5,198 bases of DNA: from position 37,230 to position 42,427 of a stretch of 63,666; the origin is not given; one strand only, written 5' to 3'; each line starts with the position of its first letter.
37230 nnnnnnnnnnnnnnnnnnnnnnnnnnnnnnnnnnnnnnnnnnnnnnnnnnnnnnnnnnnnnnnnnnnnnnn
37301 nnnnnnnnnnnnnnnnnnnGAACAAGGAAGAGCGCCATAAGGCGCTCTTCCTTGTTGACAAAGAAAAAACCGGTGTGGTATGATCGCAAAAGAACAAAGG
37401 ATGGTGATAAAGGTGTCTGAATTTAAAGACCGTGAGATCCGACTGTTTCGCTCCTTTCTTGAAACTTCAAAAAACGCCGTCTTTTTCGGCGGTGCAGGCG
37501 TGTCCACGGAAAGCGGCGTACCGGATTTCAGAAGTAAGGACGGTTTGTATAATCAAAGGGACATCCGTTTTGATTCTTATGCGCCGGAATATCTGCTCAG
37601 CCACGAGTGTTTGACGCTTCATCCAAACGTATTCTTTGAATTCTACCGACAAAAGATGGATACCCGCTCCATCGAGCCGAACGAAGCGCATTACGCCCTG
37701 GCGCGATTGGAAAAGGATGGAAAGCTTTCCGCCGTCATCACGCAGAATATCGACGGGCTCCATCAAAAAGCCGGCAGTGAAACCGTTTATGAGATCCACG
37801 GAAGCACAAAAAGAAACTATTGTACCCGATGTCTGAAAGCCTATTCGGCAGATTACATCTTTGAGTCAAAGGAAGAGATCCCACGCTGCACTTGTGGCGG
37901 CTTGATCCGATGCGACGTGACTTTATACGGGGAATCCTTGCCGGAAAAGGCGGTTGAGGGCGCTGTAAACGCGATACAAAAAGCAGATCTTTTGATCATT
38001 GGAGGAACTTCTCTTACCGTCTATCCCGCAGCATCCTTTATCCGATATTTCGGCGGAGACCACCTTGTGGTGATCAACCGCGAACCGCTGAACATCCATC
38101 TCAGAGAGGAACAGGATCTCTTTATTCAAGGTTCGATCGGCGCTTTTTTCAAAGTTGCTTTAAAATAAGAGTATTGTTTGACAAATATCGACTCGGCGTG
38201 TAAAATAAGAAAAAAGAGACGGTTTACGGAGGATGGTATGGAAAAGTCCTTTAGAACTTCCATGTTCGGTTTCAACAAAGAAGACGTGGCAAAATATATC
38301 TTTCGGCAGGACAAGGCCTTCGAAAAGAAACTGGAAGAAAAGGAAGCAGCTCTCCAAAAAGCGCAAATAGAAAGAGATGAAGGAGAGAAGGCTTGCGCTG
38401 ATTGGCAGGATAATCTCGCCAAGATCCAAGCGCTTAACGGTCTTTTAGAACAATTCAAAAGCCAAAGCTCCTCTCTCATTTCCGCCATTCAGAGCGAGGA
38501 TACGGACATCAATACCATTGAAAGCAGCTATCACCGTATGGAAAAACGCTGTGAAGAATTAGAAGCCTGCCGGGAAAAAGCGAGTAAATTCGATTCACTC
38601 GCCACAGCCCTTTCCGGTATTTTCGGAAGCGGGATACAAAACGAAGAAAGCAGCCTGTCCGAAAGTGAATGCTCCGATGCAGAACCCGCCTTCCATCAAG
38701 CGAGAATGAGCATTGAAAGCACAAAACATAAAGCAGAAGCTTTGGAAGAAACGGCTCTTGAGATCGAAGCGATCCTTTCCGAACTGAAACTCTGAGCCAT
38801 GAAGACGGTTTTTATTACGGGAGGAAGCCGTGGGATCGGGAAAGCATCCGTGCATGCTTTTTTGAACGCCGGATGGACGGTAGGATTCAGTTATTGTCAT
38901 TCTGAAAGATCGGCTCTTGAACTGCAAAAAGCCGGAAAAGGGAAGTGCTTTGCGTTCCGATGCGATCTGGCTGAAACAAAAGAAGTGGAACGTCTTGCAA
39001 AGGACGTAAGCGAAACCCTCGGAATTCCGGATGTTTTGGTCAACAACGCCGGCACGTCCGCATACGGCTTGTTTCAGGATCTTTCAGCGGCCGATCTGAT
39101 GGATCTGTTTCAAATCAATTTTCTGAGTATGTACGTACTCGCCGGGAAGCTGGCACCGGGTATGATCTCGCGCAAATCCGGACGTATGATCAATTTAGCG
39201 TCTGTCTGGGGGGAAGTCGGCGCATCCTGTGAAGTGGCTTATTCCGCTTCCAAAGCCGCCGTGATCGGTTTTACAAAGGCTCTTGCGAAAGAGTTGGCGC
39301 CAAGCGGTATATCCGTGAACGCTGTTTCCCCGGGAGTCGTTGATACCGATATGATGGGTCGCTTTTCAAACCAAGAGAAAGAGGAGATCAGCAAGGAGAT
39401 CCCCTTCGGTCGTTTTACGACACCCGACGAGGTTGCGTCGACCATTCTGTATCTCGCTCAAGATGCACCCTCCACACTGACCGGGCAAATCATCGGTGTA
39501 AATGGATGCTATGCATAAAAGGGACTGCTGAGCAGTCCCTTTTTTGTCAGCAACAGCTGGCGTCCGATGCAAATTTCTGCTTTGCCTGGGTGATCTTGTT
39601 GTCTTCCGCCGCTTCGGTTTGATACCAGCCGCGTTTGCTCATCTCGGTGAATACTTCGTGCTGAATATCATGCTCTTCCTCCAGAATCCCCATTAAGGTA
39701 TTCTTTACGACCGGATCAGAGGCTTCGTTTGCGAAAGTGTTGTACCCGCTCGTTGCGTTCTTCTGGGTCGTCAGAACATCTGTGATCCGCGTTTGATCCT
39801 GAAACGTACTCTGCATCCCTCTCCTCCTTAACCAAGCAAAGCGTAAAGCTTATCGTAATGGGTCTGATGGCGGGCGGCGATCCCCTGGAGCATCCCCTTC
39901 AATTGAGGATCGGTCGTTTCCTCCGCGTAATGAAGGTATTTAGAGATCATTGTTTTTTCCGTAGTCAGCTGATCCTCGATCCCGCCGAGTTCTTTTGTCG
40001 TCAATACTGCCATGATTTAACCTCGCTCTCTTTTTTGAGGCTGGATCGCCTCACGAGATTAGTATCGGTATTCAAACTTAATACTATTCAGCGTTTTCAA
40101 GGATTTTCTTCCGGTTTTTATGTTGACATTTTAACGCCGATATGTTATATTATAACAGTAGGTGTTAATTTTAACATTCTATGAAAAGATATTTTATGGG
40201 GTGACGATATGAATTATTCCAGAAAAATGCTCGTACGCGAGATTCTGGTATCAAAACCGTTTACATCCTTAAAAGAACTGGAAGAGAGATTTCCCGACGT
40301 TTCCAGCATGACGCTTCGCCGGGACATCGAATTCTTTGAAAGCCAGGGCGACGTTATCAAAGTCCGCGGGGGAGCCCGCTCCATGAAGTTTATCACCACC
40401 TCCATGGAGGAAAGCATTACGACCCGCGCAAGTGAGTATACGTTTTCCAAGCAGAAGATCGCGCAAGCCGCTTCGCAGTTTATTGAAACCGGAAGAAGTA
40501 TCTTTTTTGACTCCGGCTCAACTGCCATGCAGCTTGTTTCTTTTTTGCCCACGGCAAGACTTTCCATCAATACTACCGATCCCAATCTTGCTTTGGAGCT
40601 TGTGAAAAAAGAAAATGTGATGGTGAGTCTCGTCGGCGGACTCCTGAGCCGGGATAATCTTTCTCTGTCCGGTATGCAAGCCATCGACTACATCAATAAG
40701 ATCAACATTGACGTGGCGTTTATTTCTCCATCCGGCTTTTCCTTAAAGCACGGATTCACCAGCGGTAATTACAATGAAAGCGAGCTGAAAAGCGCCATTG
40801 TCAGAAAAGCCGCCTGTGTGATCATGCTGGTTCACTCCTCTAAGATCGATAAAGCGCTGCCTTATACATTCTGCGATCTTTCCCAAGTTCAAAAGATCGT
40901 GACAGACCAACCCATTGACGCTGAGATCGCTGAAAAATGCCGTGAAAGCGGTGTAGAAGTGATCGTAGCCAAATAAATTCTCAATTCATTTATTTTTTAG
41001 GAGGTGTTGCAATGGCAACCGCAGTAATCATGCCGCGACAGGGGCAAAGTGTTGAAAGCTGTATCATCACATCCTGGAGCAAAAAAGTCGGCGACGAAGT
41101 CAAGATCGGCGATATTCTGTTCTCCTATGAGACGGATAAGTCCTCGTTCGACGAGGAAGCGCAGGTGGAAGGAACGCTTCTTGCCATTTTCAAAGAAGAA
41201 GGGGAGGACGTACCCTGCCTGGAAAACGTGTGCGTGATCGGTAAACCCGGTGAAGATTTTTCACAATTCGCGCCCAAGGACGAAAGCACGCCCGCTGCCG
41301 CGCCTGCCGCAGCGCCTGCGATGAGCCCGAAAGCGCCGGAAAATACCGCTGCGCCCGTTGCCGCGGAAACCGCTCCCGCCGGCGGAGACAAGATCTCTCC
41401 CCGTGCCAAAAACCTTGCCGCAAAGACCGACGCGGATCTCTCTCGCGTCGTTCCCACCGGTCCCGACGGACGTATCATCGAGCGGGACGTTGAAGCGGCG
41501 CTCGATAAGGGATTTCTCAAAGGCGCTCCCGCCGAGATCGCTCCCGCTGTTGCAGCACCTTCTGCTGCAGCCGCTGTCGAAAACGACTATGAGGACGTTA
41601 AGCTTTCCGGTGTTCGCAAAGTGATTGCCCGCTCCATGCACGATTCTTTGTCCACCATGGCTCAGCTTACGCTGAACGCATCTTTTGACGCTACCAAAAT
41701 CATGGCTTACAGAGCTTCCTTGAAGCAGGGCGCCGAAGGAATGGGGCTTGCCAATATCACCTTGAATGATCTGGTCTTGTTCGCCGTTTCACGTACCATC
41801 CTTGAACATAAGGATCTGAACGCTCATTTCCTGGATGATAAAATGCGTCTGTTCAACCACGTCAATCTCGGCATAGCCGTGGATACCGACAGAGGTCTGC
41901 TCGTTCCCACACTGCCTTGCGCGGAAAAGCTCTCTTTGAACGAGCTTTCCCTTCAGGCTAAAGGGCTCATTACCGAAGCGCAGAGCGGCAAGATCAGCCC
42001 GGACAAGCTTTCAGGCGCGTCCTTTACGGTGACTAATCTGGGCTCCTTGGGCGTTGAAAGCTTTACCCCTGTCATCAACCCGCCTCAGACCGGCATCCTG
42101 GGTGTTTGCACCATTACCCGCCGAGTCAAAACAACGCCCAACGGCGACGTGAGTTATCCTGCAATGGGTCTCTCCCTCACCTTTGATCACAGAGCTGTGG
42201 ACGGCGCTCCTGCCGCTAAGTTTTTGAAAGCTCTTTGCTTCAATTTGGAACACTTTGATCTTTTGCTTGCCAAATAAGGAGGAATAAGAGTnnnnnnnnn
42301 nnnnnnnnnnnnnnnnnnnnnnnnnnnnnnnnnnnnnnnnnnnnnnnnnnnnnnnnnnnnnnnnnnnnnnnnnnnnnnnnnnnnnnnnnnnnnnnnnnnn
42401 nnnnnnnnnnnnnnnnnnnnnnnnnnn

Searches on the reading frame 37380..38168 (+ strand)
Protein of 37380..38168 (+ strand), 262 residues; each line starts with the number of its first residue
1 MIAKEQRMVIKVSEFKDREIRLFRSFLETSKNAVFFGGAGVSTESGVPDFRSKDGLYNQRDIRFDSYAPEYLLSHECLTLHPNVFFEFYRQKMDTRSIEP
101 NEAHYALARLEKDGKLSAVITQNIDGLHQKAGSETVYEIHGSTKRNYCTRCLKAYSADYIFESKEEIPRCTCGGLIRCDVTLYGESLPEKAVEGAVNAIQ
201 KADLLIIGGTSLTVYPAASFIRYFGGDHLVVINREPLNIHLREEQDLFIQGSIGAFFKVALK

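Call 21: search_protein_families(library=pfam, proteins=[window:37380-38168:+], max_evalue=0.001)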
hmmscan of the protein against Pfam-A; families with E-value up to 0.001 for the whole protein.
window:37380-38168:+ (262 aa): 1 family
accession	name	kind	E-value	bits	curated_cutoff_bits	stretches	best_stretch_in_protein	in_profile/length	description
PF02146.23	SIR2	-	2.8e-53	181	24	1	38-216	1-180/180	Sir2 family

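Call 81: search_protein_families(library=padloc, proteins=[window:37380-38168:+], max_evalue=0.001)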
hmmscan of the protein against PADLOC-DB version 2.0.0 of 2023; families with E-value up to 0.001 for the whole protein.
window:37380-38168:+ (262 aa): 1 family
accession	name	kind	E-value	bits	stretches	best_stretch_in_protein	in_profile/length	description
PDLC05061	PDC-S65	-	0.00022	18.7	1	85-131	108-154/592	-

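Call 82: search_protein_families(library=ncbifam, proteins=[window:37380-38168:+], max_evalue=0.001)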
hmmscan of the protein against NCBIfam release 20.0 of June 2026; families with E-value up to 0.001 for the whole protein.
window:37380-38168:+ (262 aa): 7 families
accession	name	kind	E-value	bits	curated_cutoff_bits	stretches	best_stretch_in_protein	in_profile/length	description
NF001752.0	PRK00481.1-1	equivalog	1.6e-87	293.1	221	1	20-259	4-238/242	NAD-dependent protein deacylase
NF001753.0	PRK00481.1-3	subfamily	4.7e-68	228.9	243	1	24-257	7-240/252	NAD-dependent protein deacylase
NF040867.1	prot_deacyl_CobB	equivalog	1.2e-65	221.2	320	1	25-258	5-236/242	NAD-dependent protein deacetylase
NF010736.0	PRK14138.1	equivalog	3e-58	197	395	1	23-234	4-213/244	NAD-dependent deacetylase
NF001754.0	PRK00481.1-4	equivalog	6.9e-54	182.5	252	1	19-257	4-237/244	NAD-dependent protein deacylase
NF003738.0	PRK05333.1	equivalog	7.9e-39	133.3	305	2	17-155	13-145/295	NAD-dependent protein deacetylase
NF001755.0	PRK00481.1-5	equivalog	1.7e-29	102.7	318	1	33-241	43-248/278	Sir2 family NAD+-dependent deacetylase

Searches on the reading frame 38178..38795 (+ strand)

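Call 21: search_protein_families(library=pfam, proteins=[window:38178-38795:+], max_evalue=0.001)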
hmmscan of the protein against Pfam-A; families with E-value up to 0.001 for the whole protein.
window:38178-38795:+ (205 aa): 0 families

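Call 81: search_protein_families(library=padloc, proteins=[window:38178-38795:+], max_evalue=0.001)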
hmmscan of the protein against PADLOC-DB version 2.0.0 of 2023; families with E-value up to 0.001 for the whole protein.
window:38178-38795:+ (205 aa): 0 families

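Call 82: search_protein_families(library=ncbifam, proteins=[window:38178-38795:+], max_evalue=0.001)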
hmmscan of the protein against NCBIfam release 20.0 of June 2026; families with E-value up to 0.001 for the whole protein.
window:38178-38795:+ (205 aa): 1 family
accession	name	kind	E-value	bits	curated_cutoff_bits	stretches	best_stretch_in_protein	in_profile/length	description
NF003034.1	PRK03918.1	equivalog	0.00022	19.3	700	1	43-203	193-357/878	DNA double-strand break repair ATPase Rad50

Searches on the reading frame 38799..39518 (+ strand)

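Call 21: search_protein_families(library=pfam, proteins=[window:38799-39518:+], max_evalue=0.001)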
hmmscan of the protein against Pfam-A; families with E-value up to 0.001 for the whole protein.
window:38799-39518:+ (239 aa): 4 families
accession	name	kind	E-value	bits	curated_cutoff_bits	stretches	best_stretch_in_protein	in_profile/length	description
PF13561.12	adh_short_C2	-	1.2e-53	182.5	27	1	11-236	6-233/236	Enoyl-(Acyl carrier protein) reductase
PF00106.31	adh_short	-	2.2e-51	174.6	26.6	1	2-193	1-194/195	short chain dehydrogenase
PF08659.16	KR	-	5.4e-06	26.9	22.6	1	3-176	2-173/180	KR domain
PF23441.1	SDR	-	0.00035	20.5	27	1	145-187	159-200/258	SDR-like rossmann domain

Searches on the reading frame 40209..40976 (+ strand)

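Call 21: search_protein_families(library=pfam, proteins=[window:40209-40976:+], max_evalue=0.001)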
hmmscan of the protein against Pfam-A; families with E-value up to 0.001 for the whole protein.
window:40209-40976:+ (255 aa): 2 families
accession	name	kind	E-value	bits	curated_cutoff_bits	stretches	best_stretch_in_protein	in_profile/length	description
PF00455.28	DeoRC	-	3.5e-41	141.3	31.8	1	80-234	5-160/160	DeoR C terminal sensor domain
PF08220.18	HTH_DeoR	-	1e-08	35.2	21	1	11-59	7-54/57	DeoR-like helix-turn-helix domain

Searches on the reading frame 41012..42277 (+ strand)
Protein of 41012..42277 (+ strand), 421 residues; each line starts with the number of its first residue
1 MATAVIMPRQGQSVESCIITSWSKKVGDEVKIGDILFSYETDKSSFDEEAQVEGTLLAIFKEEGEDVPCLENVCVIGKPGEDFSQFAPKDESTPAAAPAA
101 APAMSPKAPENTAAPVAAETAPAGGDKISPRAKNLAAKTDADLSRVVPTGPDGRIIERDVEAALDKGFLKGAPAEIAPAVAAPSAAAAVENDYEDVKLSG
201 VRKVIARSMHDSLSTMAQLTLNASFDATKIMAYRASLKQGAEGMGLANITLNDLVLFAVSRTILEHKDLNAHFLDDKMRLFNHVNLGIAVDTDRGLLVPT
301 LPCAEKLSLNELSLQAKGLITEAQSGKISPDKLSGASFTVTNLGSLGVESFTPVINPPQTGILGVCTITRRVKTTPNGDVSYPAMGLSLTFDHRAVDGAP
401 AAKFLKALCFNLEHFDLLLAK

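Call 21: search_protein_families(library=pfam, proteins=[window:41012-42277:+], max_evalue=0.001)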
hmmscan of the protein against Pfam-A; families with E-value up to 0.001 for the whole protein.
window:41012-42277:+ (421 aa): 3 families
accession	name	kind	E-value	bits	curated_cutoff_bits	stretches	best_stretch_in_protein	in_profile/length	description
PF00198.28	2-oxoacid_dh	-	5.9e-66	222.7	23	1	191-419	2-231/232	2-oxoacid dehydrogenases acyltransferase (catalytic domain)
PF00364.28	Biotin_lipoyl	-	9.3e-11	41.9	22.1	1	5-68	3-65/73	Biotin-requiring enzyme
PF02817.22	E3_binding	-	3.3e-10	40.4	23.7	1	127-161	2-36/36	e3 binding domain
